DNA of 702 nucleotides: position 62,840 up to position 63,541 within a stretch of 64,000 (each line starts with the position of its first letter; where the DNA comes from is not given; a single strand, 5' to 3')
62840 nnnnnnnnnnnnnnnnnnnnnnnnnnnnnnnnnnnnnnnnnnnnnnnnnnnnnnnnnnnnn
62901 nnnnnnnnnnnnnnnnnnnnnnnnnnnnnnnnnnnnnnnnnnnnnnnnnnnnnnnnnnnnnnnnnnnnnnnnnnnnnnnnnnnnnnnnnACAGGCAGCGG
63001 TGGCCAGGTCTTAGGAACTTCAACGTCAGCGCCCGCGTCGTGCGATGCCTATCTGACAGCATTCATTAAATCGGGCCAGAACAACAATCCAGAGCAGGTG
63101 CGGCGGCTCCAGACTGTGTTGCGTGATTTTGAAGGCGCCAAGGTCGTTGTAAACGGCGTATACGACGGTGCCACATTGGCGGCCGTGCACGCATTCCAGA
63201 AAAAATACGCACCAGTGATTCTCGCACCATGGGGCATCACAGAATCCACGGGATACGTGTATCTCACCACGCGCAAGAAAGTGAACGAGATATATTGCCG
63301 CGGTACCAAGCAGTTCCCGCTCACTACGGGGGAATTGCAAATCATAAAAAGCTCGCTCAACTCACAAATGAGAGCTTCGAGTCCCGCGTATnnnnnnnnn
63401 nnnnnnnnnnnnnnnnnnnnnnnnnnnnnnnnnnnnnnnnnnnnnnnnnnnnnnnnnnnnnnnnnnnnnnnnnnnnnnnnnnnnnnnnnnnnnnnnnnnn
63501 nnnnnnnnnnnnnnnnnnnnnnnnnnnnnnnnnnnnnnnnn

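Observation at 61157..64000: Tandem paralogous surface proteins with thrombospondin-type-3-like Cys/Asp repeats, slippage-prone poly-Gly tracts and duplicated beta-sandwich modules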

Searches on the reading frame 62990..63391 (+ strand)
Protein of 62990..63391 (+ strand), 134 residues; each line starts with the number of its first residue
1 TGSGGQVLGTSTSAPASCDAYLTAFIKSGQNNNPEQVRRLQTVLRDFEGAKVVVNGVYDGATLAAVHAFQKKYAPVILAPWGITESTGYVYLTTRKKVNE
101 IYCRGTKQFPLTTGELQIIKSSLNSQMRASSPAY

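Call 35: search_solved_structures(query=A2, max_evalue=10, show_alignments=2)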
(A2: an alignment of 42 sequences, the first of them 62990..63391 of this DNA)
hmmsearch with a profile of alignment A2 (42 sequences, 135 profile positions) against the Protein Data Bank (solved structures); distinct sequences matched with E-value up to 10: 16.
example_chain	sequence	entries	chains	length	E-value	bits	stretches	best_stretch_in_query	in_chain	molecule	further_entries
1lbu_A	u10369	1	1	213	4.5e-05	26.4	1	37-76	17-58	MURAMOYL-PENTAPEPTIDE CARBOXYPEPTIDASE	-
5tv7_A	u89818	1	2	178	0.0015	21.5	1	25-76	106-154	Putative peptidoglycan-binding/hydrolysing protein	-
7rum_A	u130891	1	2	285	0.025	17.5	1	34-73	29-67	Endolysin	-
4xxt_A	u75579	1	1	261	0.053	16.4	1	37-76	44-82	Fusion of predicted Zn-dependent amidase/peptidase (Cell wall hydrolase/DD-carboxypeptidas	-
3f6g_B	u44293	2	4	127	0.057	16.3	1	46-85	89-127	Alpha-isopropylmalate synthase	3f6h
5nm7_G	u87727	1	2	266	0.076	15.9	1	38-75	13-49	Peptidoglycan-binding domain 1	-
6tci_A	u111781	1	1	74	0.091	15.7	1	36-76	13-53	Spore cortex-lytic enzyme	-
7scy_K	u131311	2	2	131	0.18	14.7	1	36-86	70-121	Poly [ADP-ribose] polymerase 1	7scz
4lpq_A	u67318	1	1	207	0.3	14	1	38-73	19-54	ErfK/YbiS/YcfS/YnhG family protein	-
4fet_B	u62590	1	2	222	0.55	13.1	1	36-76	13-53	Spore cortex-lytic enzyme prepeptide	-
8wy1_A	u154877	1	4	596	0.94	12.4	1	63-92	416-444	Glycosyltransferase 36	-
1tyj_A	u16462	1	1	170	1.2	12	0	51-87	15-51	cellulosomal scaffoldin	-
4nso_A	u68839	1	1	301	1.3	11.9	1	35-76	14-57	Effector protein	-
3qfv_A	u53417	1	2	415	1.6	11.7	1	20-86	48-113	CDC42BPB protein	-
4uak_A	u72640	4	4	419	1.6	11.6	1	20-86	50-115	Serine/threonine-protein kinase MRCK beta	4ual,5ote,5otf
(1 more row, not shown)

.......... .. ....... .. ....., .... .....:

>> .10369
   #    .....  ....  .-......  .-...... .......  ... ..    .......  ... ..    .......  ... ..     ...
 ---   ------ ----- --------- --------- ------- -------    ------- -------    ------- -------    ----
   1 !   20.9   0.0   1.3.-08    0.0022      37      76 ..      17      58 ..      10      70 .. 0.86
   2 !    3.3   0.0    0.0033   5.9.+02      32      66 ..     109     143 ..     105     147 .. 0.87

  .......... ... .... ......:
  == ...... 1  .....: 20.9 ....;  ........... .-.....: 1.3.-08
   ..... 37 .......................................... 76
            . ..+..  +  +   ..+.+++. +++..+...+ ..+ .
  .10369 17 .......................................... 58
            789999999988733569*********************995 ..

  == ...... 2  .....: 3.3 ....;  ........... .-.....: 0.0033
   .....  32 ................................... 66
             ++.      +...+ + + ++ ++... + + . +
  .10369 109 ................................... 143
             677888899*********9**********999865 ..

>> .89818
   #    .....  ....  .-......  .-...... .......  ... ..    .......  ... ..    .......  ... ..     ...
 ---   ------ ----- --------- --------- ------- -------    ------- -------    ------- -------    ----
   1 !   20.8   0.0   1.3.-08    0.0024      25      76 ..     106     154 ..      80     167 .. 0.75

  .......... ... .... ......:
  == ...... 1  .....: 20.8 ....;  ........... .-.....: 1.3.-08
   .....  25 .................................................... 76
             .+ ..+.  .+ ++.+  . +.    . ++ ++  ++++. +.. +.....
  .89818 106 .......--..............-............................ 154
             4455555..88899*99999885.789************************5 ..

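Call 36: search_protein_families(library=pfam, alignment_id=A2, max_evalue=0.01)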
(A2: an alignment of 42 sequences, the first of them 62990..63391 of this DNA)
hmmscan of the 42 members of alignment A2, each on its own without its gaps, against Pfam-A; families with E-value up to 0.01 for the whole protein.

A. member 1, window:62990-63391:+ (134 aa): 1 family
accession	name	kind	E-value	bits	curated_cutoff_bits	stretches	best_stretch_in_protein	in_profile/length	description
PF01471.23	PG_binding_1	-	6.2e-05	23.5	23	1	35-73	3-41/57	Putative peptidoglycan binding domain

B. families by the number of members that match (of 42 scanned): 2 families
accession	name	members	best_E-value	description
PF01471.23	PG_binding_1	41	5.5e-09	Putative peptidoglycan binding domain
PF09374.15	PG_binding_3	2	0.0027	Predicted Peptidoglycan domain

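Call 40: predict_structure(alignment_id=A2)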
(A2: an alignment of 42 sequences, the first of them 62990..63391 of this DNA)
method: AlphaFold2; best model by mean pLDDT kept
length: 134 residues; sequences in the alignment: 42
mean_pLDDT: 84.4   pTM: 0.71
mean pLDDT of the five models: 84.4, 81.6, 77.2, 75.1, 75.0
residues with pLDDT >= 90: 61; 70-90: 55; 50-70: 11; < 50: 7
segments of 3 or more residues with pLDDT < 50: 1-5
pLDDT, mean of each block of 10 residues (from residue 1): 48 63 88 95 95 96 94 90 81 91 88 89 83 72
secondary structure, 60 per line:
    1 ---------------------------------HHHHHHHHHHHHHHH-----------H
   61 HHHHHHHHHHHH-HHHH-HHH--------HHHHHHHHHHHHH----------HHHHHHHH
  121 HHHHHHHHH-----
elements in order: H34-48 H60-72 H74-77 H90-102 H113-129

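Call 44: fold_search(model_id=the predicted structure, library=pdb)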
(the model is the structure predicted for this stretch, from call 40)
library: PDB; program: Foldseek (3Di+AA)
matches with E <= 10: 39; with E <= 0.001: 0
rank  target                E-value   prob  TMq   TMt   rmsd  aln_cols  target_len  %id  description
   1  4c2c_A                4.3e-01  0.84  0.42  0.15  13.0       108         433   19  Crystal structure of the protease CtpB in an active state (released 2013-12-04)
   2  4c2g_A                6.6e-01  0.77  0.42  0.16  12.6       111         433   17  Crystal structure of CtpB(S309A) in complex with a peptide having a Val-Pro-Ala C-terminus (released 2013-12-04)
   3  4c2f_A                8.7e-01  0.66  0.41  0.15  12.6       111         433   17  Crystal structure of the CtpB R168A mutant present in an active conformation (released 2013-12-04)
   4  4c2e_A                1.5e+00  0.54  0.42  0.16  12.7       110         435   17  Crystal structure of the protease CtpB(S309A) present in a resting state (released 2013-12-04)
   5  4c2h_A                1.7e+00  0.47  0.38  0.14  12.3       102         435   20  Crystal structure of the CtpB(V118Y) mutant (released 2013-12-04)
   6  6tci                  1.8e+00  0.89  0.32  0.56   1.9        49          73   28  The crystal structure of SleB N-terminal domain (released 2020-11-18)
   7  8j0j_A                3.5e+00  0.06  0.22  0.11  12.6       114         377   10  AtSLAC1 8D mutant in closed state (released 2023-11-22)
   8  3b9p                  4.8e+00  0.04  0.18  0.11  12.6       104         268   13  Spastin (released 2008-01-22)
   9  5nm7_A                5.1e+00  0.66  0.26  0.14   0.9        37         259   38  Crystal structure of Burkholderia AP3 phage endolysin (released 2018-02-14)
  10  6p12                  5.1e+00  0.04  0.20  0.11  12.4       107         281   10  Structure of spastin AAA domain (wild-type) in complex with diaminotriazole-based inhibitor (released 2019-07-24)
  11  4q5r_D                5.4e+00  0.03  0.18  0.13  12.8       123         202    8  Crystal Structure of Glutathione S-transferase Bla g 5 (released 2015-04-01)
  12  6p10                  5.4e+00  0.03  0.18  0.10  13.2       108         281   11  Structure of spastin AAA domain (N527C mutant) in complex with JNJ-7706621 inhibitor (released 2019-07-24)
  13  9fkz                  5.4e+00  0.03  0.17  0.15  14.8       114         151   10  Discovery of a Series of Covalent, Cell Active Bfl-1 Inhibitors (released 2024-10-02)
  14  7acl_A                5.4e+00  0.02  0.17  0.14  14.9       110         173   10  Crystal structure of E. coli HTH-type transcriptional regulator RcdA at 2.05 A resolution (released 2021-08-18)
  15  4ozd_A                5.7e+00  0.04  0.19  0.20  12.4       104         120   12  Crystal structure of PdSP15a (released 2015-03-04)
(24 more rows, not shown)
